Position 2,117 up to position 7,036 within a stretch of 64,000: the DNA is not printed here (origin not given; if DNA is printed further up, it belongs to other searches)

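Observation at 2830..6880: The C-terminal ~1350 aa of the giant protein is an irregular array of at least 9 copies of an unrecognised module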

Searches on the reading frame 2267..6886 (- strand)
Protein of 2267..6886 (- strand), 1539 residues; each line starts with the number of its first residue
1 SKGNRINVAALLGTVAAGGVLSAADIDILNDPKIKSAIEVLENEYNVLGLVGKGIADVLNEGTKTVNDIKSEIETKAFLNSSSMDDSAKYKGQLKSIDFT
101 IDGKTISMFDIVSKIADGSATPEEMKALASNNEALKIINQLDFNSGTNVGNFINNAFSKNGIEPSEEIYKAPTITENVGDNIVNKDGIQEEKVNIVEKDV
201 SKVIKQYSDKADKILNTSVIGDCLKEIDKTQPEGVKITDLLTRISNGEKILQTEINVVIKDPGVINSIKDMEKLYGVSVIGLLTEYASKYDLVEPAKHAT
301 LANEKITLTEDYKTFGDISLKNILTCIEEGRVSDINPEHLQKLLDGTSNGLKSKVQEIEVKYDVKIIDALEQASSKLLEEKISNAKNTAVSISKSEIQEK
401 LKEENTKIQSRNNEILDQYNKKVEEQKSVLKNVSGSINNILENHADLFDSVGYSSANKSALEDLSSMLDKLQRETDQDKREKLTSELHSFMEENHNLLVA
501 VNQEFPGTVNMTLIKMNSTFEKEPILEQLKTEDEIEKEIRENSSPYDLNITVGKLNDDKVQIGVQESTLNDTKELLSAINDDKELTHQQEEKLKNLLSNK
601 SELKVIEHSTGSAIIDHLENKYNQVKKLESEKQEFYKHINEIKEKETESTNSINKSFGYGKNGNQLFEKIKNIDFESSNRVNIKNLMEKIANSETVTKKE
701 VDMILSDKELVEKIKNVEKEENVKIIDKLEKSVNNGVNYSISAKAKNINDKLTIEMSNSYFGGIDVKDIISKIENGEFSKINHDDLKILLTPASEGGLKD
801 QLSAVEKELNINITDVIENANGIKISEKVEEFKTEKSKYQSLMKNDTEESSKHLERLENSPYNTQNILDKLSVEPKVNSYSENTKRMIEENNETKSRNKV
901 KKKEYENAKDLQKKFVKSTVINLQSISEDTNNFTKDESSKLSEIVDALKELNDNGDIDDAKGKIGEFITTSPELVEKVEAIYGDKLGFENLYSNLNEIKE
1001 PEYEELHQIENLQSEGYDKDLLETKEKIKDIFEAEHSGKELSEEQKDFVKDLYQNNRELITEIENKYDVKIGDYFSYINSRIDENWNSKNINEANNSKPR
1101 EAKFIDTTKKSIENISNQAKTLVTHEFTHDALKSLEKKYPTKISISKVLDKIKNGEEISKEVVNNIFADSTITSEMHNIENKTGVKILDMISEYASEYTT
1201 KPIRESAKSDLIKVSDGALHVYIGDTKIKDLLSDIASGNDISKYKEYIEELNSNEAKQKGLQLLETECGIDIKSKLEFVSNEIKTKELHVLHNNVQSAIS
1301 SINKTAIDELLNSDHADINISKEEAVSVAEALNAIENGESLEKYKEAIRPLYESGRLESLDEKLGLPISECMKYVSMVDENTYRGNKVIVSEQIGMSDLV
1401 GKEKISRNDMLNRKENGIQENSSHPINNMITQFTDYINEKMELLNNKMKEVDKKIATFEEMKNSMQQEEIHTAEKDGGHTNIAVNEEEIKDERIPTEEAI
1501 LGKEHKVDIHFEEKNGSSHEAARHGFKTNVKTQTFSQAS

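Call 15: find_homologous_proteins(query=window:2267-6886:-, max_evalue=0.001)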
Query window:2267-6886:-: 8000 candidates shared short words with the query, none scored E <= 0.001.

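Call 22: find_related_loci(query=window:2270-6886:-, collection=genome_contigs, flank=10000)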
Query window:2270-6886:- (1539 aa) in genome_contigs; peptide patterns used: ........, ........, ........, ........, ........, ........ (x = any residue, [..] = any of these).
42 stretches matched a pattern, but none encodes a relative of the query by tblastn (E <= 1e-3).

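Call 78: search_protein_families(library=phrogs, proteins=[window:2270-6886:-], max_evalue=0.01)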
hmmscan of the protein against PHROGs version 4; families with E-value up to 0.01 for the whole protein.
window:2270-6886:- (1539 aa): 0 families

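Call 79: search_protein_families(library=padloc, proteins=[window:2270-6886:-], max_evalue=0.01)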
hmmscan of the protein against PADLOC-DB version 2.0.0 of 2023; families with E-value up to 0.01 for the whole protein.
window:2270-6886:- (1539 aa): 0 families
